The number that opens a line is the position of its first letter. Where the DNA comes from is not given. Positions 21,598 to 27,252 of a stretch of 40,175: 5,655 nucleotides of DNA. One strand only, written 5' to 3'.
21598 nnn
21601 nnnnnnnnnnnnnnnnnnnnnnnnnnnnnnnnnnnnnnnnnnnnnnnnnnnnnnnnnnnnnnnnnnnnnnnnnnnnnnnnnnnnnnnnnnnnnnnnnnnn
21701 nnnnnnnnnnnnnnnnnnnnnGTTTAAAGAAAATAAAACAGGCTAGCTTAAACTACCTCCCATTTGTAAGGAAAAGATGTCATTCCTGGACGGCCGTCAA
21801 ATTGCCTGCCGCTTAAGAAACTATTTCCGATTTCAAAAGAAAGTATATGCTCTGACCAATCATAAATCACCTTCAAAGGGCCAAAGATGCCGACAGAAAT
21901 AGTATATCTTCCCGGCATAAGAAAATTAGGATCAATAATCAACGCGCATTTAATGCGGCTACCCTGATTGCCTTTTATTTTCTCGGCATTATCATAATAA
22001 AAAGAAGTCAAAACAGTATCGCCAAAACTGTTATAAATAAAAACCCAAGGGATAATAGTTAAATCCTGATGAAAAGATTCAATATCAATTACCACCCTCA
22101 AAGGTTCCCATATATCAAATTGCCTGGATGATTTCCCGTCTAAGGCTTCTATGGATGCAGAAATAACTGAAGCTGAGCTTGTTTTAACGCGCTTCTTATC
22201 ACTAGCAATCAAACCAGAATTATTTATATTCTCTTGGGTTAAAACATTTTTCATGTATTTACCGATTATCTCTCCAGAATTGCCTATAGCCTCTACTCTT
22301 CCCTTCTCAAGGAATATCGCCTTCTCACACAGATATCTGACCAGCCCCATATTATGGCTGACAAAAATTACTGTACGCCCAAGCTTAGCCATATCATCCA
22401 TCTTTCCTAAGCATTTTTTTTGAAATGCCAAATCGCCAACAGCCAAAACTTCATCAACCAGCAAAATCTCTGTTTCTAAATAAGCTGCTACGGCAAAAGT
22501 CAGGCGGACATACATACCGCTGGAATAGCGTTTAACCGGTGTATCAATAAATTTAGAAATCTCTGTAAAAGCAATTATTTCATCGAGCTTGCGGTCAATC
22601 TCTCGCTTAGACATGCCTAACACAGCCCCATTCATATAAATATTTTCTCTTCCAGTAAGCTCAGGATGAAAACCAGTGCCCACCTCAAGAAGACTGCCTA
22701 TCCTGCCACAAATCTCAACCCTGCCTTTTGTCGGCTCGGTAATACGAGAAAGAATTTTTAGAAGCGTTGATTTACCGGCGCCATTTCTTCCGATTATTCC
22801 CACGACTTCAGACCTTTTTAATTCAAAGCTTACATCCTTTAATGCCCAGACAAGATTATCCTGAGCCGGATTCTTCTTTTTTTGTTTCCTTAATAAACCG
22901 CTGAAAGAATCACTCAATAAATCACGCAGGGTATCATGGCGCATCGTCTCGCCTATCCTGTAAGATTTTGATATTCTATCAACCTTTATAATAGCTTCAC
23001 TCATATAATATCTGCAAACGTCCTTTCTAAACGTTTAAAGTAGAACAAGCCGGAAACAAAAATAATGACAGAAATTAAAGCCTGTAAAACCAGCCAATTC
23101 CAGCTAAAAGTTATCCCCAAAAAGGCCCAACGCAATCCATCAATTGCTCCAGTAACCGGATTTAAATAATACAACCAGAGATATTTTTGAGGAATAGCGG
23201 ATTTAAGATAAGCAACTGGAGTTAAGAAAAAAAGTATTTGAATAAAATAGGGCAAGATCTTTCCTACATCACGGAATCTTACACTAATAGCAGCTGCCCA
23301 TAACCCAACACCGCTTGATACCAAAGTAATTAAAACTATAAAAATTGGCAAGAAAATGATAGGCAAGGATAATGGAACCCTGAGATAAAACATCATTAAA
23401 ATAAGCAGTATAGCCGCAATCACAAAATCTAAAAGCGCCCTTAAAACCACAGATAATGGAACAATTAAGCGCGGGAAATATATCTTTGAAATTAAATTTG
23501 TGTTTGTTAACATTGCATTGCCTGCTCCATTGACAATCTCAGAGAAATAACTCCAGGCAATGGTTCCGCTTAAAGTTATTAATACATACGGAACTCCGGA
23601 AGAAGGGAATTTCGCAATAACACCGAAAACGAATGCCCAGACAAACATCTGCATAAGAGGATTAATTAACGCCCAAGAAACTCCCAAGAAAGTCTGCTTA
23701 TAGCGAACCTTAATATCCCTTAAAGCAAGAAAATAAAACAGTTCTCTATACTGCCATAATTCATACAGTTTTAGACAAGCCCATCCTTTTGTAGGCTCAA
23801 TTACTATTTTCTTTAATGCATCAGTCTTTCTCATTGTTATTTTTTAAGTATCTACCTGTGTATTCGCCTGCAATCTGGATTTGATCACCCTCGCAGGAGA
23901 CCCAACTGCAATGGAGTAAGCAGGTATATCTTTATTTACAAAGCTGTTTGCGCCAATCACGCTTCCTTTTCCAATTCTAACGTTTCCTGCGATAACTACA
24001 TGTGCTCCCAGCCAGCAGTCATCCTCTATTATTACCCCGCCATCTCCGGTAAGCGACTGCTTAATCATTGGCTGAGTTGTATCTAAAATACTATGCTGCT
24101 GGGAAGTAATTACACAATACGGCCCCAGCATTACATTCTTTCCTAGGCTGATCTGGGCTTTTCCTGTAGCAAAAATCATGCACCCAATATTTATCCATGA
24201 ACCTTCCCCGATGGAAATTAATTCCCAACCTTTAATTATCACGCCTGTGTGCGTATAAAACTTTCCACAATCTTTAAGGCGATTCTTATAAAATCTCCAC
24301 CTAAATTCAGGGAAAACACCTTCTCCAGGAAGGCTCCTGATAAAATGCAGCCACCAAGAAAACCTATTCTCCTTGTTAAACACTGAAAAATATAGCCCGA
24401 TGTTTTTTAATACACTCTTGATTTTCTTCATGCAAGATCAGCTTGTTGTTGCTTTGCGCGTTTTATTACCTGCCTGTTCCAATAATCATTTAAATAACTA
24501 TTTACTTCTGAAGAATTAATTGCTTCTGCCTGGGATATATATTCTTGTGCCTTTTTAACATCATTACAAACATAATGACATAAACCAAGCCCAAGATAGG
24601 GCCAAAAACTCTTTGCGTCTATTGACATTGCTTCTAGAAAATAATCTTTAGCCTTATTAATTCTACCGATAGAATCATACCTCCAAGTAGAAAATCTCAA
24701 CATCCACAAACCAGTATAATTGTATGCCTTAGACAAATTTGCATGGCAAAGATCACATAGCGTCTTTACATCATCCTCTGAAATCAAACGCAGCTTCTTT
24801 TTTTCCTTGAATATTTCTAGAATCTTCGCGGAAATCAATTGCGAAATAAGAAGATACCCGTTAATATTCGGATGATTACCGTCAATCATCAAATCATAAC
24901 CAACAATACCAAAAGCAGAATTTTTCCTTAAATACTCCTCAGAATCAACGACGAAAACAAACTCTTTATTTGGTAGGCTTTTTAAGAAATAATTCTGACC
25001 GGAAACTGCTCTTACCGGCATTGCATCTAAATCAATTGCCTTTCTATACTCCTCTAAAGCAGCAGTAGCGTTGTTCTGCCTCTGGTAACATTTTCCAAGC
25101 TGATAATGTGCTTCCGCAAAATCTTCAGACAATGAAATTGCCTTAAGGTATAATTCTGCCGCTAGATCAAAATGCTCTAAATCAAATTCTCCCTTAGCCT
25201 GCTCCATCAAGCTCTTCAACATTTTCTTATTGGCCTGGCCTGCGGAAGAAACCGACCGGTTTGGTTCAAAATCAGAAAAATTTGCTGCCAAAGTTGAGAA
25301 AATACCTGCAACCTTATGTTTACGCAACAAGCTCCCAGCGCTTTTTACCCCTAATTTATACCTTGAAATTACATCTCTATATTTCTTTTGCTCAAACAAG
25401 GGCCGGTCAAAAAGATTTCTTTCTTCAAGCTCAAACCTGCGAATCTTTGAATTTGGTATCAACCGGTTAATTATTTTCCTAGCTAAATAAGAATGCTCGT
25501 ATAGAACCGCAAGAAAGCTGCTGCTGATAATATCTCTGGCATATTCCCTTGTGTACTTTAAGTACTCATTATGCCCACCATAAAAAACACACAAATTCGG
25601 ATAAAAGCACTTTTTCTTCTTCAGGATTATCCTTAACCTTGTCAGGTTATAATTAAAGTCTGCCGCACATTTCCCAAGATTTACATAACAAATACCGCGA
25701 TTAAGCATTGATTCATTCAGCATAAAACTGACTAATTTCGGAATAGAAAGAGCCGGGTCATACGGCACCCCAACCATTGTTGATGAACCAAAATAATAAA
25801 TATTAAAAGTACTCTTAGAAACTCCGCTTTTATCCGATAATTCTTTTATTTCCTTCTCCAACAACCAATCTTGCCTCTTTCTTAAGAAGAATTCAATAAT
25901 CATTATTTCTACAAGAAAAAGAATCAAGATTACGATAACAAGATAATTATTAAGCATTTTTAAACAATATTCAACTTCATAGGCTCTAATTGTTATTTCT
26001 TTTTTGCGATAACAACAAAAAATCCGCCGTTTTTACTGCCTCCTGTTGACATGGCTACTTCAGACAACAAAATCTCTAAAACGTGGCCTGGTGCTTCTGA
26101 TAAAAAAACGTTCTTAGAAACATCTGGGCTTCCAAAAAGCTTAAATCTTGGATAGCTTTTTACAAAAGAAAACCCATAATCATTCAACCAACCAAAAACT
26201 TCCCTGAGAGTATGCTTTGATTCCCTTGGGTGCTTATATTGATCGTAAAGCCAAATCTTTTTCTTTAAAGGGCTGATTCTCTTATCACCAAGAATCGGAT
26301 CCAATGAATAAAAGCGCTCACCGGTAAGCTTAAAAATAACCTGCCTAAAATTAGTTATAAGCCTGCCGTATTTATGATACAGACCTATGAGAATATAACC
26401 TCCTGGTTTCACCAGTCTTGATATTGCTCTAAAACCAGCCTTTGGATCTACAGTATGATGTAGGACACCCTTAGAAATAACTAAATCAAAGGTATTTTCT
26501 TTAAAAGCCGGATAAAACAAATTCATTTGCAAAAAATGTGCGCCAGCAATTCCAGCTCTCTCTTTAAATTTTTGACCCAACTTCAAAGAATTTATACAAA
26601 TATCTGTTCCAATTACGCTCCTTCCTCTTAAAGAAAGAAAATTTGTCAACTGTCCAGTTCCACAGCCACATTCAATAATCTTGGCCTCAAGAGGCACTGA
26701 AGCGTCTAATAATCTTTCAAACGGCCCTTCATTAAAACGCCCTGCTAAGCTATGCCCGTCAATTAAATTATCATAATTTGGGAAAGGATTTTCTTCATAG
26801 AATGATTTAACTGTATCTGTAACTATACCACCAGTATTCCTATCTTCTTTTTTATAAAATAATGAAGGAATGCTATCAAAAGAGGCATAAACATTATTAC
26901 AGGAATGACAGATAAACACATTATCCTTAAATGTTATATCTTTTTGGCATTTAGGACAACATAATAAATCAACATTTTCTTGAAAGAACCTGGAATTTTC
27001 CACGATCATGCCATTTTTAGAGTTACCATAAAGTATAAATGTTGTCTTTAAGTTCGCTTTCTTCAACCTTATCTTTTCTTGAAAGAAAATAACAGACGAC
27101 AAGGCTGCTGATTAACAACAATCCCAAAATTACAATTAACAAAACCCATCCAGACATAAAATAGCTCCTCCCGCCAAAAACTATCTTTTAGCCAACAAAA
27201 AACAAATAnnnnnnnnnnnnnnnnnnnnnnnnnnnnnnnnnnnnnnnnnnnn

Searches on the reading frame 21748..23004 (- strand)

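Call 8: search_protein_families(library=pfam, proteins=[window:21748-23004:-], max_evalue=0.001)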
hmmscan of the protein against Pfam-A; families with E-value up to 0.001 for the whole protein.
window:21748-23004:- (418 aa): 4 families
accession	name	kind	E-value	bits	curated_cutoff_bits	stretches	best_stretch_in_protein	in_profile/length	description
PF00005.33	ABC_tran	-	1.8e-22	80.9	25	1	55-186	1-135/137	ABC transporter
PF14524.12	Wzt_C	-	2.2e-11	44.3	30.4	1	270-393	2-130/143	Wzt C-terminal domain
PF13304.12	AAA_21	-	2e-05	25.2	27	1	68-88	2-22/304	AAA domain, putative AbiEii toxin, Type IV TA system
PF13476.12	AAA_23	-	0.00073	20.7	27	0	56-85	11-39/201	AAA domain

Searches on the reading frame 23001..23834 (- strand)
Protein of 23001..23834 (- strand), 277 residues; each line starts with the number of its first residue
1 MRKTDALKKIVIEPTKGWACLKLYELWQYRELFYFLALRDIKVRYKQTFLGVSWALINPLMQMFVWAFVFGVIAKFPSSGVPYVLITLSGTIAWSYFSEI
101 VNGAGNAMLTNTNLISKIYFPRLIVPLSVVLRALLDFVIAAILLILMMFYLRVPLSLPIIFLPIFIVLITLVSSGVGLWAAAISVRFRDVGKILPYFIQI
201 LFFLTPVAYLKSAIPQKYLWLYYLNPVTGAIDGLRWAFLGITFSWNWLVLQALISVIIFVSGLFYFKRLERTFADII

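Call 8: search_protein_families(library=pfam, proteins=[window:23001-23834:-], max_evalue=0.001)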
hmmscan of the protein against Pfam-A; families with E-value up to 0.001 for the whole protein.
window:23001-23834:- (277 aa): 1 family
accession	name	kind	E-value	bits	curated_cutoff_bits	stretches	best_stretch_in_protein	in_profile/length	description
PF01061.29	ABC2_membrane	-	3.6e-21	76.1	26.9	1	32-238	2-210/211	ABC-2 type transporter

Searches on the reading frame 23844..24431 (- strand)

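Call 8: search_protein_families(library=pfam, proteins=[window:23844-24431:-], max_evalue=0.001)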
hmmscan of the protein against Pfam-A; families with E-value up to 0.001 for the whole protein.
window:23844-24431:- (195 aa): 2 families
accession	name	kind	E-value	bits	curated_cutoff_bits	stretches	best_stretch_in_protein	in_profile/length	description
PF00132.30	Hexapep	-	1.7e-14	53.3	27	1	132-166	1-35/36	Bacterial transferase hexapeptide (six repeats)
PF14602.12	Hexapep_2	-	3.9e-08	33.3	27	1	133-166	2-33/34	Hexapeptide repeat of succinyl-transferase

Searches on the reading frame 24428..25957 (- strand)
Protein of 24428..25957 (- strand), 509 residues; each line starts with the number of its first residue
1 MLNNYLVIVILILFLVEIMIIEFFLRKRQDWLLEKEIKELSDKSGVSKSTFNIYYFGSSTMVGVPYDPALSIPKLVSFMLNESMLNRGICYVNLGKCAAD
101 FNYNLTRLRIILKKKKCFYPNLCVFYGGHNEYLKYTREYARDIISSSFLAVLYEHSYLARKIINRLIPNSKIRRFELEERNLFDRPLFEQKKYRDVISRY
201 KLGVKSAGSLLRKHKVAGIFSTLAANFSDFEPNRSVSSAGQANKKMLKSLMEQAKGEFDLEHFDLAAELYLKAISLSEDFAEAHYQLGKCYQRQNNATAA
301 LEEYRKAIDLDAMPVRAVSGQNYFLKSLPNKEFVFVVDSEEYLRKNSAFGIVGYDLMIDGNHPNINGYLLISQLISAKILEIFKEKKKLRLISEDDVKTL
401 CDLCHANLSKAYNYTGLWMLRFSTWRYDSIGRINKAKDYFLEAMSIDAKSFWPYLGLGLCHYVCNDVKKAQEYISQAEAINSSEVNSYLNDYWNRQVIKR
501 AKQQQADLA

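Call 8: search_protein_families(library=pfam, proteins=[window:24428-25957:-], max_evalue=0.001)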
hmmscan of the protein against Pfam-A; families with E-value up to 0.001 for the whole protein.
window:24428-25957:- (509 aa): 10 families
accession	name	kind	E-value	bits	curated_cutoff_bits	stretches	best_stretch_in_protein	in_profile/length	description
PF07719.23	TPR_2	-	7.3e-13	48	27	1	281-311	1-31/34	Tetratricopeptide repeat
PF13414.12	TPR_11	-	3.9e-11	42.9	26.8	1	258-294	5-41/42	TPR repeat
PF00515.34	TPR_1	-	1.4e-10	41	27.8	1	281-311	1-31/34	Tetratricopeptide repeat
PF13181.12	TPR_8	-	2e-10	40.4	25.7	1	281-311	1-31/34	Tetratricopeptide repeat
PF14559.12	TPR_19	-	1.3e-08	35.4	25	0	261-308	5-52/68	Tetratricopeptide repeat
PF13432.12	TPR_16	-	5.7e-07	30.3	32.7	1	252-311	2-61/65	Tetratricopeptide repeat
PF13431.12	TPR_17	-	1.6e-06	28.3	24.4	1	269-301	1-33/34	Tetratricopeptide repeat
PF13424.12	TPR_12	-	0.00012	22.6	30.1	0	260-310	23-74/77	Tetratricopeptide repeat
PF12895.13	ANAPC3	-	0.00023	21.8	27.2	0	266-310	8-51/82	Anaphase-promoting complex, cyclosome, subunit 3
PF13174.12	TPR_6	-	0.00027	21.8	26.3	0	282-309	1-28/33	Tetratricopeptide repeat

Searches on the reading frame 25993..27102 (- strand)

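Call 8: search_protein_families(library=pfam, proteins=[window:25993-27102:-], max_evalue=0.001)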
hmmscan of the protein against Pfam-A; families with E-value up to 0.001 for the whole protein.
window:25993-27102:- (369 aa): 7 families
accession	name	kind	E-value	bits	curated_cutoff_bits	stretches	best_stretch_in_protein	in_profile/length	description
PF08241.18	Methyltransf_11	-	2.9e-20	73.1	21.2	1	144-239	2-95/95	Methyltransferase domain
PF13847.12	Methyltransf_31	-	7.2e-17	61.9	27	1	141-244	6-114/145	Methyltransferase domain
PF13649.12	Methyltransf_25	-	2.3e-16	60.7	27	1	142-235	1-97/97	Methyltransferase domain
PF13489.12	Methyltransf_23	-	4.7e-14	52.9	27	1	130-312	15-160/164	Methyltransferase domain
PF08242.18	Methyltransf_12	-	4.4e-13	50.2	30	1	144-237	2-98/98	Methyltransferase domain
PF01209.24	Ubie_methyltran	-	1.8e-08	34.5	20.1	1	140-239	49-151/233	ubiE/COQ5 methyltransferase family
PF03848.20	TehB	-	0.00018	21.4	20.4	1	140-239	32-132/193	Tellurite resistance protein TehB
